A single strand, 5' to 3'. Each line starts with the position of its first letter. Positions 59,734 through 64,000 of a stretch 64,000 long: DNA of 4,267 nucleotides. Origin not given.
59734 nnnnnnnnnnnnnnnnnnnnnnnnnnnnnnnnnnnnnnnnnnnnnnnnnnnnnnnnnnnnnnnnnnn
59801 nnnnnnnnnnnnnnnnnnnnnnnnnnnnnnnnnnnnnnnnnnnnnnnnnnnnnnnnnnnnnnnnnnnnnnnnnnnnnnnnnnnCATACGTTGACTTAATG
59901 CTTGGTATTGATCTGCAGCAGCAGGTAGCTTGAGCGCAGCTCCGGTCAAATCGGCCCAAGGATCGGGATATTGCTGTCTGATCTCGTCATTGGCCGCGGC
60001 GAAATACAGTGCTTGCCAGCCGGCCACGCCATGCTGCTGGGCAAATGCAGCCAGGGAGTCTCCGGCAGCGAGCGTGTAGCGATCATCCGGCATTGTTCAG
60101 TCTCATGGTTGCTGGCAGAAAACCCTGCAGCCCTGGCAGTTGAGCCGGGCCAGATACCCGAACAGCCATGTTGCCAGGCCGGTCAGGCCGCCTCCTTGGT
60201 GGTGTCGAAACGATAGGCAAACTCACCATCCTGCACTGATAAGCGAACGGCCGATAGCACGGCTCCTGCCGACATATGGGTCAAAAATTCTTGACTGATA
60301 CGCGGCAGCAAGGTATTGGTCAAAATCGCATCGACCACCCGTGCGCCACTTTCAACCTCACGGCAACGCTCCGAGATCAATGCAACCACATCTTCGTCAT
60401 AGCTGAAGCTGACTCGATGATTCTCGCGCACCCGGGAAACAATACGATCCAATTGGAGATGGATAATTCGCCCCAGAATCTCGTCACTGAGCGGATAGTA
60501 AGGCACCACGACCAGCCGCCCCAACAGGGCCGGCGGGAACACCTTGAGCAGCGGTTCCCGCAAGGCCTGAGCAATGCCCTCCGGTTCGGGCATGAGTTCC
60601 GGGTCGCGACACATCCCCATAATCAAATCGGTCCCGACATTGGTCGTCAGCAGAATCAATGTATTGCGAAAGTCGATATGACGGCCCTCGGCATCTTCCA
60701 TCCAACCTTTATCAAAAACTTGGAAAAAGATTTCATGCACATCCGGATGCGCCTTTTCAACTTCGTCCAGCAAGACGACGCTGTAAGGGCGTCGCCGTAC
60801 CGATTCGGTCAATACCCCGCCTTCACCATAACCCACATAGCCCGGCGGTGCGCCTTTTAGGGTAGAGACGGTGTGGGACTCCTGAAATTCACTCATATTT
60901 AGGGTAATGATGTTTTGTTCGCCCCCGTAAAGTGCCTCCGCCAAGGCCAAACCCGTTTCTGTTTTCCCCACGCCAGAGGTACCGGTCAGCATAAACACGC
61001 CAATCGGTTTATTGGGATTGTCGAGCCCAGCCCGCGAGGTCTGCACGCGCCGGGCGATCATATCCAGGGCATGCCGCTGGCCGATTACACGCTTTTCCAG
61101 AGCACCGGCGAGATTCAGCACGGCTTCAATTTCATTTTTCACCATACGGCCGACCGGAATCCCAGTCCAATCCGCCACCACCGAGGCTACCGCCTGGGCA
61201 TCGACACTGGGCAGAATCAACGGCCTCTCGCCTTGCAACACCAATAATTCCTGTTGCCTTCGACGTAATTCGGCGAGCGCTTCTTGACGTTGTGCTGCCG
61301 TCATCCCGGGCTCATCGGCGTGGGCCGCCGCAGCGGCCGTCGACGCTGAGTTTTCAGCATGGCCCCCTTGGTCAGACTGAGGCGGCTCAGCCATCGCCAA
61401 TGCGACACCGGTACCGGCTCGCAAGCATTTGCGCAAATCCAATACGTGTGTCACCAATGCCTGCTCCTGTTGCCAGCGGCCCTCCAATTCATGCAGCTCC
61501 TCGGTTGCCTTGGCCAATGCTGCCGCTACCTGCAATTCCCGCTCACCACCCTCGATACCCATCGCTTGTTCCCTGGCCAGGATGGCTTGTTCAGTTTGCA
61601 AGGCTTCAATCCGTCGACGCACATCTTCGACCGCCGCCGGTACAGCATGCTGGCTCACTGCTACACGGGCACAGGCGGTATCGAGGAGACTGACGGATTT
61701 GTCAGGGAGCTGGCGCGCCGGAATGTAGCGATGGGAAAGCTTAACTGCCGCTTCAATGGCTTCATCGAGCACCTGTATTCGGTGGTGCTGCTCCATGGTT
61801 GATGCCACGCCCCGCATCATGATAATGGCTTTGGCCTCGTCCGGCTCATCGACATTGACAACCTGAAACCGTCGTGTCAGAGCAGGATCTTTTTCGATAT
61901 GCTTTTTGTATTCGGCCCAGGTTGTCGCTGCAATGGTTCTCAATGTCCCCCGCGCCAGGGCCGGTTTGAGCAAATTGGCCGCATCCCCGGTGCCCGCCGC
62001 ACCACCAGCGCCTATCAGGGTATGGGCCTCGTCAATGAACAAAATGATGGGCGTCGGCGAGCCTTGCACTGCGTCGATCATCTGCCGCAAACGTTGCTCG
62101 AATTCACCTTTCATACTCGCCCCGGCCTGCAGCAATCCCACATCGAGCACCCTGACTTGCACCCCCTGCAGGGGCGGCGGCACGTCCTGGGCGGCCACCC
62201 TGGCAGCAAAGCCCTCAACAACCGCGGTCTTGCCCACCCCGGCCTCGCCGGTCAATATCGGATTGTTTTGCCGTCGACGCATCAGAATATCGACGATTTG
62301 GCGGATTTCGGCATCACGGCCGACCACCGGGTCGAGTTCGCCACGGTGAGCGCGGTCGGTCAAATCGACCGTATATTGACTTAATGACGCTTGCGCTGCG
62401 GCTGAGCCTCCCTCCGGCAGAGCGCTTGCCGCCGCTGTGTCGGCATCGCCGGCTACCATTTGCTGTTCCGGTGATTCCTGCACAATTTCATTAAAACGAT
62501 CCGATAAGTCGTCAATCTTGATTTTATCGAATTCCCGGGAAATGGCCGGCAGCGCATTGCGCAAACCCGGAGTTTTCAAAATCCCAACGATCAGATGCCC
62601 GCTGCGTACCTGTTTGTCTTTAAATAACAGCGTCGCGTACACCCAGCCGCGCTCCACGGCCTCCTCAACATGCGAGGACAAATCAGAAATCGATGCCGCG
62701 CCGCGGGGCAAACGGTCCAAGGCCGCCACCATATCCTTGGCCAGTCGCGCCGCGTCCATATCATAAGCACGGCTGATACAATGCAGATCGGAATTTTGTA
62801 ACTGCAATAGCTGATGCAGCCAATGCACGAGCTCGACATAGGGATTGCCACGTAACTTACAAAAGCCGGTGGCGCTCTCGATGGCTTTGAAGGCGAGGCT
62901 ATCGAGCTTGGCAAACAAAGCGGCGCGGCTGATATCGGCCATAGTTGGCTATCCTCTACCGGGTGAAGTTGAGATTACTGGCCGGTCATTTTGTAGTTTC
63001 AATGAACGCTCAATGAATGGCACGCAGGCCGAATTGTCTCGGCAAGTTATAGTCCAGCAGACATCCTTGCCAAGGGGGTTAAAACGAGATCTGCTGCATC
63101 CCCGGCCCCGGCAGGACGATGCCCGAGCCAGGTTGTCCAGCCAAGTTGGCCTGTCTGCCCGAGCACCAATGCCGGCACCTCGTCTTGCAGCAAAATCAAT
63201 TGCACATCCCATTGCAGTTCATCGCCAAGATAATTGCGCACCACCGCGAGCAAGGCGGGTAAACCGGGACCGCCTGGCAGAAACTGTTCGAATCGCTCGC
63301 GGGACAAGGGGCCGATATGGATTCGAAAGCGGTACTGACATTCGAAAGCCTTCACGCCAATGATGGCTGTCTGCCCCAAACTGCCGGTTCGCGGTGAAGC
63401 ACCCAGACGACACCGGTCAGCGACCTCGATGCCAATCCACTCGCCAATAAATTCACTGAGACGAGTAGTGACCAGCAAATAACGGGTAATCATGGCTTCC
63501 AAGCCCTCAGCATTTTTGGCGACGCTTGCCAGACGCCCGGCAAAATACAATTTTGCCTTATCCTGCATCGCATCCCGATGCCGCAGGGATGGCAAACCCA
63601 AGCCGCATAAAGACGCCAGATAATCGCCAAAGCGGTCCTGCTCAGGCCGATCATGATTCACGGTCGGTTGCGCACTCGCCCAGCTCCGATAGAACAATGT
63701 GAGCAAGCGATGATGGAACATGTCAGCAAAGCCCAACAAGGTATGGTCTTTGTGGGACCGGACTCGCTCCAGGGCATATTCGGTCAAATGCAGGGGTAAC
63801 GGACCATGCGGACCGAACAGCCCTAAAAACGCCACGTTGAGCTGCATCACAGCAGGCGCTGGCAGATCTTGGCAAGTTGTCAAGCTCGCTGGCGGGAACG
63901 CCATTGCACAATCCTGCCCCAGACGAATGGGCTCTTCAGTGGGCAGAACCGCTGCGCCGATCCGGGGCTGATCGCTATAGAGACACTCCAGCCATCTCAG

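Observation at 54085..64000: Distal end of a T6SS locus with a small SAM-methyltransferase-like gene in the effector position after VgrG-DUF4123, and a TPR-methyltransferase and LysM protein inside the locus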

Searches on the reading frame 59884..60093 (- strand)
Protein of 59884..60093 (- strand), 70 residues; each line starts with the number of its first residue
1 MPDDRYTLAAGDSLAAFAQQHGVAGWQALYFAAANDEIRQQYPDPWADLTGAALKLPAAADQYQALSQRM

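Call 31: search_protein_families(library=pfam, proteins=[window:59884-60093:-], max_evalue=10)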
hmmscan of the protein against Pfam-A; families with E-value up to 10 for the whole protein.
seq(70 aa): 1 family
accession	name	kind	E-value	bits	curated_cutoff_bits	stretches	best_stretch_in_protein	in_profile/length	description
PF22653.1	DUF7007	-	0.088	13.8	27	1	28-55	72-99/116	Domain of unknown function (DUF7007)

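Call 61: search_solved_structures(query=A4, max_evalue=10, show_alignments=2)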
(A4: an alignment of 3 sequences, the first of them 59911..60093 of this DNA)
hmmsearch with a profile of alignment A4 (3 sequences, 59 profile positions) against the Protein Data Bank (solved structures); distinct sequences matched with E-value up to 10: 15.
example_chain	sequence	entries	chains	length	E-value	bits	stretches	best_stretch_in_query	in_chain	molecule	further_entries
4uz2_A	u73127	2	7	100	7.7e-06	28.6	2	3-21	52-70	CELL WALL-BINDING ENDOPEPTIDASE-RELATED PROTEIN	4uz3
4xcm_A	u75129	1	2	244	0.00011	24.9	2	3-21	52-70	Cell wall-binding endopeptidase-related protein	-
2mkx_A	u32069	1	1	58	0.036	16.9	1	3-22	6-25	Autolysin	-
4b8v_A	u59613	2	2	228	0.05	16.4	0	2-20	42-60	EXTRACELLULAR PROTEIN 6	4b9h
1e0g_A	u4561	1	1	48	0.11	15.3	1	3-21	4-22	Membrane-bound lytic murein transglycosylase D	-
1y7m_A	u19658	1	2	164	0.18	14.7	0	1-22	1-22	hypothetical protein BSU14040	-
4a1i_A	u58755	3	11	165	0.18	14.6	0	1-22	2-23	PUTATIVE L, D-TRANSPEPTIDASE YKUD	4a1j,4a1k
2wzs_A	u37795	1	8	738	0.28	14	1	23-49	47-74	PUTATIVE ALPHA-1,2-MANNOSIDASE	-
2wvx_B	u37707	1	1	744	0.28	14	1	23-49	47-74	PUTATIVE ALPHA-1,2-MANNOSIDASE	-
2wvx_A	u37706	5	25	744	0.28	14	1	23-49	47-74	PUTATIVE ALPHA-1,2-MANNOSIDASE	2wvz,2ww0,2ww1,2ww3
1nzp_A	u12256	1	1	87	0.3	13.9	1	3-39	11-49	DNA polymerase lambda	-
2djp_A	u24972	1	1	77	0.4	13.5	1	3-22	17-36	Hypothetical protein SB145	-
2mtz_A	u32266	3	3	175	0.54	13.1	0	4-22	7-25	Putative L,D-transpeptidase YkuD | L, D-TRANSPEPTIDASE YKUD | PUTATIVE L, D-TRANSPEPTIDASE YKUD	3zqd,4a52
4s3k_A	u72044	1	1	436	1.6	11.6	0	4-21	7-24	Spore germination protein YaaH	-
5cwi_A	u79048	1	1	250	2.2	11.2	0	34-43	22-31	Designed helical repeat protein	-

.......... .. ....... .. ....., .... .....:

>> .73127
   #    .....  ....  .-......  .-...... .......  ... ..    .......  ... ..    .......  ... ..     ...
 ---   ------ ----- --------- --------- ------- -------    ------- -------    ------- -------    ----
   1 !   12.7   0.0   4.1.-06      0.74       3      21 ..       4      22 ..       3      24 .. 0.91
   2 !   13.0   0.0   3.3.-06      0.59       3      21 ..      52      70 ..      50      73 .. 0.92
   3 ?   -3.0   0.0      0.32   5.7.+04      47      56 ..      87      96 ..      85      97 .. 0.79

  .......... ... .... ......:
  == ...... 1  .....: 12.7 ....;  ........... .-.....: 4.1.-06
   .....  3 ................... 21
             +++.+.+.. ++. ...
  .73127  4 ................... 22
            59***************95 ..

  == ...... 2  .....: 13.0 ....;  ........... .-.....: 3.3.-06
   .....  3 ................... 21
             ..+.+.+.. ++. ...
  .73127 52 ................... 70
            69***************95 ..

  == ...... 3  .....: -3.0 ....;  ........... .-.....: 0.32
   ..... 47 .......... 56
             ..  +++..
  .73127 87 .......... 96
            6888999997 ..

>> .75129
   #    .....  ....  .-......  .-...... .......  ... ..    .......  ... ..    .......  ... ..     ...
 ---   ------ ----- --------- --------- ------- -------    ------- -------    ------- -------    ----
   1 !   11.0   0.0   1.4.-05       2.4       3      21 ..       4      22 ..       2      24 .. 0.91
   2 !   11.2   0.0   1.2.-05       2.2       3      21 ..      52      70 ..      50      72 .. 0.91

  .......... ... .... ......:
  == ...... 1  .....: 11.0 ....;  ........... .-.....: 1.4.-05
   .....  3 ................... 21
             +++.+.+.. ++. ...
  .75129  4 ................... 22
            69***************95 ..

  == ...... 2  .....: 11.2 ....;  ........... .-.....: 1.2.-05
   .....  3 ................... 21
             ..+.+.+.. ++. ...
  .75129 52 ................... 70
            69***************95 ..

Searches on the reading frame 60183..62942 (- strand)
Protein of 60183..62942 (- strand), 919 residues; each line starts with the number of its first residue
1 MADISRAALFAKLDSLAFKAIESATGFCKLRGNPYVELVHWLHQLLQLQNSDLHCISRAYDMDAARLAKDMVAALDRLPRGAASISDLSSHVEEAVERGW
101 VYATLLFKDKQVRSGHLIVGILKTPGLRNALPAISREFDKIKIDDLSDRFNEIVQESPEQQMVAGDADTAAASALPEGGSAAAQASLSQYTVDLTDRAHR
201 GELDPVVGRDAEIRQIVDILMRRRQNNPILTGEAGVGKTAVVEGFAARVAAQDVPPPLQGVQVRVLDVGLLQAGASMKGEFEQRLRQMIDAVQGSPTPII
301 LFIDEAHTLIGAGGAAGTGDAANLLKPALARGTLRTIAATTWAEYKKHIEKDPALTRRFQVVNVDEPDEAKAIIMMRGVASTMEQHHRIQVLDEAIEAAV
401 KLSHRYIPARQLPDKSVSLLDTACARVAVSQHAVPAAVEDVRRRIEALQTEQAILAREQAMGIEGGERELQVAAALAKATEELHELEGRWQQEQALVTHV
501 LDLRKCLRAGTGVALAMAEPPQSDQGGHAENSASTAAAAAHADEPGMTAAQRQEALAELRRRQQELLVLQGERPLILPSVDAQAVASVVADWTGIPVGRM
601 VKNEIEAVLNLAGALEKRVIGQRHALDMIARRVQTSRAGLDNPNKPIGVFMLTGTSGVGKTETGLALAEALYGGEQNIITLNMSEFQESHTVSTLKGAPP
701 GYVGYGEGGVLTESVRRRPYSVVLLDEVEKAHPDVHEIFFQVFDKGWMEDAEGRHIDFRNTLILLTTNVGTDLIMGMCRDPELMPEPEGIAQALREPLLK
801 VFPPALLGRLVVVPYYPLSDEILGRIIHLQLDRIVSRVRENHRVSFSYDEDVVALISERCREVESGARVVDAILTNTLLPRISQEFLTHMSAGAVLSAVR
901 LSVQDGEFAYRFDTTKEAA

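Call 4: search_protein_families(library=pfam, proteins=[window:60183-62942:-], max_evalue=0.1)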
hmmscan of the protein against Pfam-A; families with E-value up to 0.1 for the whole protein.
window:60183-62942:- (919 aa): 29 families (the best 25 are shown)
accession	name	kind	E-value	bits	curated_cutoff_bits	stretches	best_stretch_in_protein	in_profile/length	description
PF07724.20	AAA_2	-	2.6e-52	177.6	27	1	645-811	1-164/166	AAA domain (Cdc48 subfamily)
PF17871.7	AAA_lid_9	-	1.7e-30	105.4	22.8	1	369-460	2-93/104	AAA lid domain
PF00004.35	AAA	-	6.2e-17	62.7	21.2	2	229-360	2-124/131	ATPase family associated with various cellular activities (AAA)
PF10431.15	ClpB_D2-small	-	2.2e-12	47.3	21.9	1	818-890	1-72/81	C-terminal, D2-small domain, of ClpB protein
PF13191.12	AAA_16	-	2.4e-11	44.9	32.6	1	206-277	2-85/167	AAA ATPase domain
PF07728.20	AAA_5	-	2.5e-10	40.9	22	1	650-766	2-113/139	AAA domain (dynein-related subfamily)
PF13401.12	AAA_22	-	6.7e-10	39.8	27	1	224-314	4-97/130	AAA domain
PF05621.17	TniB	-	9.6e-05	22.3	22.4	0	213-253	23-63/189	Bacterial TniB protein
PF20720.3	nSTAND3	-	0.00017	21.8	27.2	0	214-253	8-45/155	Novel STAND NTPase 3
PF12775.13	AAA_7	-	0.00036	20.5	25.8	0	215-250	24-58/181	P-loop containing dynein motor region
PF00158.32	Sigma54_activat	-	0.00048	20.3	20.2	1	650-751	25-125/168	Sigma-54 interaction domain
PF13238.12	AAA_18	-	0.00052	20.9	29.4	0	651-672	2-24/128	AAA domain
PF25201.1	nSTAND6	-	0.00072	20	27.7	0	207-254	2-47/148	Novel STAND NTPase 6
PF01637.24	ATPase_2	-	0.00076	19.8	33.2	0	208-249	3-44/225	ATPase domain predominantly from Archaea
PF13173.12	AAA_14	-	0.0014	19.1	27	0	649-731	4-74/129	AAA domain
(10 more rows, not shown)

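Call 5: search_protein_families(library=ncbifam, proteins=[window:60183-62942:-], max_evalue=0.1)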
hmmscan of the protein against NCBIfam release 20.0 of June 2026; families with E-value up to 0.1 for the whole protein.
window:60183-62942:- (919 aa): 18 families
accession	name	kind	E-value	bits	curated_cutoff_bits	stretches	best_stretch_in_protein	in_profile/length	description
TIGR03345.1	VI_ClpV1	equivalog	0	1253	884.95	1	14-902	2-851/852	type VI secretion system ATPase TssH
TIGR03346.1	chaperone_ClpB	equivalog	3.7e-213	710.4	1232.1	1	18-908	6-850/853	ATP-dependent chaperone ClpB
NF008118.0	PRK10865.1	equivalog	1.2e-172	575.9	1417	1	20-889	13-836/857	ATP-dependent chaperone ClpB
TIGR02639.1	ClpA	equivalog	1.3e-167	559.2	993.15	2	19-438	7-419/734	ATP-dependent Clp protease ATP-binding subunit ClpA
NF033606.1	heat_AAA_ClpK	exception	9.2e-154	513.6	1900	2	183-460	261-540/949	heat shock survival AAA family ATPase ClpK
NF033607.0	disagg_AAA_ClpG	exception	1.7e-150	502.8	1900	2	180-498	239-552/932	AAA family protein disaggregase ClpG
NF008263.0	PRK11034.1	equivalog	7.9e-128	427.4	1350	2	174-429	156-411/758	ATP-dependent Clp protease ATP-binding subunit ClpA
NF009067.0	PRK12402.1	equivalog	4.3e-07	29.2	317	1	618-688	16-79/340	replication factor C small subunit 2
NF003229.0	PRK04195.1-5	equivalog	2.9e-06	26.3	280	0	650-730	47-114/413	replication factor C large subunit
NF001679.0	PRK00440.1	equivalog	1.4e-05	24.4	303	1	648-686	40-80/322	replication factor C small subunit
TIGR02928.1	TIGR02928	subfamily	0.00067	18.6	181.3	1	204-250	15-65/366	orc1/cdc6 family replication initiation protein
NF010248.0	PRK13695.1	equivalog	0.001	18.8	156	0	650-689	6-45/180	NTPase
TIGR02397.1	dnaX_nterm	equivalog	0.0057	15.9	250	0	619-671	16-60/355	DNA polymerase III subunit gamma/tau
TIGR03499.1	FlhF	equivalog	0.0089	16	174.15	0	583-668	134-219/286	flagellar biosynthesis GTPase FlhF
NF038214.1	IS21_help_AAA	equivalog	0.012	15.3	200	0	214-253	79-118/232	IS21-like element helper ATPase IstB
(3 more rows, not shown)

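Call 30: find_encoding_contigs(protein=window:60183-62942:-, flank=10000, max_places=1)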
Protein window:60183-62942:- (919 aa): no gene with exactly this product is on record in the collection.

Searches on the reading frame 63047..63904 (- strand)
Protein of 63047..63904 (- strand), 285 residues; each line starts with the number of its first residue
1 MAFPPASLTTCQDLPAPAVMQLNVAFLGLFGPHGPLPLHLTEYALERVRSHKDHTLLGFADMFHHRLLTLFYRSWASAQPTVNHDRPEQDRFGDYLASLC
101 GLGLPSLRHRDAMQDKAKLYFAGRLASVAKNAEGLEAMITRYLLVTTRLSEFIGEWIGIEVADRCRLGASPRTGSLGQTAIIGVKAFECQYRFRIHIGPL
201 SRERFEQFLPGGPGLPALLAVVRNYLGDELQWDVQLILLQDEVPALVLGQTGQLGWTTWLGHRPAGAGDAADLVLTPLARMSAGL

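Call 4: search_protein_families(library=pfam, proteins=[window:63047-63904:-], max_evalue=0.1)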
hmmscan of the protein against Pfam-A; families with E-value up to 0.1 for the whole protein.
window:63047-63904:- (285 aa): 1 family
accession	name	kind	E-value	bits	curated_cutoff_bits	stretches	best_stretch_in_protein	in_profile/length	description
PF06996.16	T6SS_TssG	-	6.5e-91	305.2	24.6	1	1-261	43-304/304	Type VI secretion, TssG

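Call 5: search_protein_families(library=ncbifam, proteins=[window:63047-63904:-], max_evalue=0.1)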
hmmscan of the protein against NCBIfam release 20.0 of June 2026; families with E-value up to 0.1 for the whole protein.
window:63047-63904:- (285 aa): 1 family
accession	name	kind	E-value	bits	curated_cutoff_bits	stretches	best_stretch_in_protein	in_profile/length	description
TIGR03347.1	VI_chp_1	equivalog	1.2e-88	297.2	143.3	1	1-261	43-300/300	type VI secretion system baseplate subunit TssG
